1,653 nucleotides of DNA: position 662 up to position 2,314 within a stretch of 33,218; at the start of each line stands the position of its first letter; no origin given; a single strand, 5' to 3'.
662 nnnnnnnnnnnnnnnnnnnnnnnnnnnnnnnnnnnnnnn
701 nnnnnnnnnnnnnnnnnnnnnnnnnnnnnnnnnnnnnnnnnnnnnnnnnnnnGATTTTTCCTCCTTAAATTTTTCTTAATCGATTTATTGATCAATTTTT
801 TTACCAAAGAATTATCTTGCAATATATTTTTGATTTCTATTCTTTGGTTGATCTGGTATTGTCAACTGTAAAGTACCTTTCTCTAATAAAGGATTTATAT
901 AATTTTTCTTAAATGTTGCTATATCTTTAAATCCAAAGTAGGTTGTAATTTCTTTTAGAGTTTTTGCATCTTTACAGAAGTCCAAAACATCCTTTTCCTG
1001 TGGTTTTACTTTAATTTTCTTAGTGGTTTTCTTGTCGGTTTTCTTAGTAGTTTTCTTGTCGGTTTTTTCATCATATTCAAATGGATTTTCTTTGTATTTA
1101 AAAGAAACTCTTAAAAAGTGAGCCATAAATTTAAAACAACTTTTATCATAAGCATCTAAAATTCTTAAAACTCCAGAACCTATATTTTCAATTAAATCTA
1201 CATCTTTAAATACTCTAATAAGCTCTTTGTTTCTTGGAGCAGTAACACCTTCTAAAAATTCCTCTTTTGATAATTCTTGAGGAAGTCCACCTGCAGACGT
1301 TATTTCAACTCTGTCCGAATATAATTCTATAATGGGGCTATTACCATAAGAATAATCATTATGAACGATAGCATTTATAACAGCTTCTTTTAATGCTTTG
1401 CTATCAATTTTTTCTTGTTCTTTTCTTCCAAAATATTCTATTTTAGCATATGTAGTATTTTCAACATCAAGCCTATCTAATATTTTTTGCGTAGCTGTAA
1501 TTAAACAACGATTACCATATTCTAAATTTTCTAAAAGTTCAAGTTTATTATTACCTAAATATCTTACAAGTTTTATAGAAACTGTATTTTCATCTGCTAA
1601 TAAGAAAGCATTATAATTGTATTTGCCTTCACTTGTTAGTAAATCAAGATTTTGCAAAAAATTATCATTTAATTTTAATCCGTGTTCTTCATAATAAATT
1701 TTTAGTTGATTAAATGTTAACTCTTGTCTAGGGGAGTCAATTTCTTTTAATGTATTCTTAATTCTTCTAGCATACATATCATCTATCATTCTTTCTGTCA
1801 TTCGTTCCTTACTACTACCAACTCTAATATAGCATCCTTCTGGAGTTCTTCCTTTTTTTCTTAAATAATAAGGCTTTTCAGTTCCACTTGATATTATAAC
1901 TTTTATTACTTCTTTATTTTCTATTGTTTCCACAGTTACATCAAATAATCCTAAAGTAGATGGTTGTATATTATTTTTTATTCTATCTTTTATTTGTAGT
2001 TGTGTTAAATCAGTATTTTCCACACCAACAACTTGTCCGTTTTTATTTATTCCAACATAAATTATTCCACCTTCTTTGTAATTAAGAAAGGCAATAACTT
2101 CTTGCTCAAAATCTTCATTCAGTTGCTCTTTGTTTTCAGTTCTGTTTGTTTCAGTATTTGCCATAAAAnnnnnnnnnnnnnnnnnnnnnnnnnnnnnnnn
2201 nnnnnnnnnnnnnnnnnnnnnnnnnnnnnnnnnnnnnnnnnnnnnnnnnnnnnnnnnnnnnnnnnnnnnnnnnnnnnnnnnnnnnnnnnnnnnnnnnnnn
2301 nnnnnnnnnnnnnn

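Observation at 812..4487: Three-gene operon (Zn-ribbon protein, RNxxxH HEPN protein, Schlafen/AlbA_2 ATPase-HTH) on an integrase island: a candidate defence or abortive-infection module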

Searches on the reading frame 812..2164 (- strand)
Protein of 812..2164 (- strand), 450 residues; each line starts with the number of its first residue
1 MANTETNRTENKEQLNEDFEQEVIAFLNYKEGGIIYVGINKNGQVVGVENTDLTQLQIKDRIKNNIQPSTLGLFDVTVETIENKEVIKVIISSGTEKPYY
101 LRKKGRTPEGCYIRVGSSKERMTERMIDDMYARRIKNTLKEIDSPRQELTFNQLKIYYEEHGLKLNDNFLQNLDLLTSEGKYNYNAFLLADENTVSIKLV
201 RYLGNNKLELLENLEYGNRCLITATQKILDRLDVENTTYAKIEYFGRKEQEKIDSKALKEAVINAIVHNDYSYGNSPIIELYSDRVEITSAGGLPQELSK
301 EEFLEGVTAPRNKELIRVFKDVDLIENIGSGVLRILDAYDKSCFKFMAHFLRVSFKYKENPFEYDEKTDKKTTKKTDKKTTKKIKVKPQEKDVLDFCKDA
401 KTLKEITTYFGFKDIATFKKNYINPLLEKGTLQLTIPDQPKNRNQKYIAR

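Call 3: search_protein_families(library=pfam, proteins=[window:812-2164:-], max_evalue=1)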
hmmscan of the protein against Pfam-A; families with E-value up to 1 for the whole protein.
window:812-2164:- (450 aa): 4 families
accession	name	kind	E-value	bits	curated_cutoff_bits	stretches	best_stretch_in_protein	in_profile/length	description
PF04326.19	SLFN_AlbA_2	-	2.4e-20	73.7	25.3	1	5-123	1-118/118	Schlafen, AlbA_2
PF13749.12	HATPase_c_4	-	9.3e-16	58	26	1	274-342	1-71/89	Putative ATP-dependent DNA helicase recG C-terminal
PF21247.3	Fic-like_C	-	2.1e-12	47.2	27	1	398-447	12-61/64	Filamentation induced by cAMP protein Fic-like, C-terminal domain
PF11923.13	NFACT-C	-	0.031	14.7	25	0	307-335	75-103/104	NFACT protein C-terminal domain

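Call 4: search_protein_families(library=padloc, proteins=[window:812-2164:-], max_evalue=1)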
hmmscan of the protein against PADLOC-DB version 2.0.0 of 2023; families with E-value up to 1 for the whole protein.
window:812-2164:- (450 aa): 3 families
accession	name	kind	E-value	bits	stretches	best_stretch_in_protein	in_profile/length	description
PDLC02394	pAgo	-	1e-10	38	2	245-322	307-390/1121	-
PDLC02402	Aga_SIR2-PNTD1-PNTD2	-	3.3e-09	33.4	1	221-300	411-489/876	Class I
PDLC02418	Aga_SIR2-Kinase-PNTD1-PNTD2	-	4.7e-07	26.4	1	252-300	319-367/756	Class I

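Call 5: search_protein_families(library=ncbifam, proteins=[window:812-2164:-], max_evalue=1)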
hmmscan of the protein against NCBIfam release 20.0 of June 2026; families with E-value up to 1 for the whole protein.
window:812-2164:- (450 aa): 1 family
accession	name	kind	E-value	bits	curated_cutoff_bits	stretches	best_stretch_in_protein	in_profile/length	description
TIGR02913.1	HAF_rpt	repeat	0.2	11.6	22.65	1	38-50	3-15/39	HAF repeat protein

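Call 6: search_protein_families(library=phrogs, proteins=[window:812-2164:-], max_evalue=1)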
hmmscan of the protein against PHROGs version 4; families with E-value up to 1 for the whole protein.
window:812-2164:- (450 aa): 3 families
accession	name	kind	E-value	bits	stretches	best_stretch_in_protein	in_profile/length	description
phrog_12156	-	DNA, RNA and nucleotide metabolism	8.2e-48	164.3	1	5-432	18-467/485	DNA helicase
phrog_18741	-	unknown function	0.21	12.9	1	239-297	10-66/100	-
phrog_12144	-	unknown function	0.27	12.3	0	390-403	45-58/65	-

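Call 63: search_solved_structures(query=window:812-2164:-, max_evalue=0.01)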
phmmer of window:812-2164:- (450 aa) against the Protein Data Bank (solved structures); distinct sequences matched with E-value up to 0.01: 1.
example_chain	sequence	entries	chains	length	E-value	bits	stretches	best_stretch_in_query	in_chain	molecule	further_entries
3lmm_A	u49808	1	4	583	1.6e-06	30.6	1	226-338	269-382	Uncharacterized protein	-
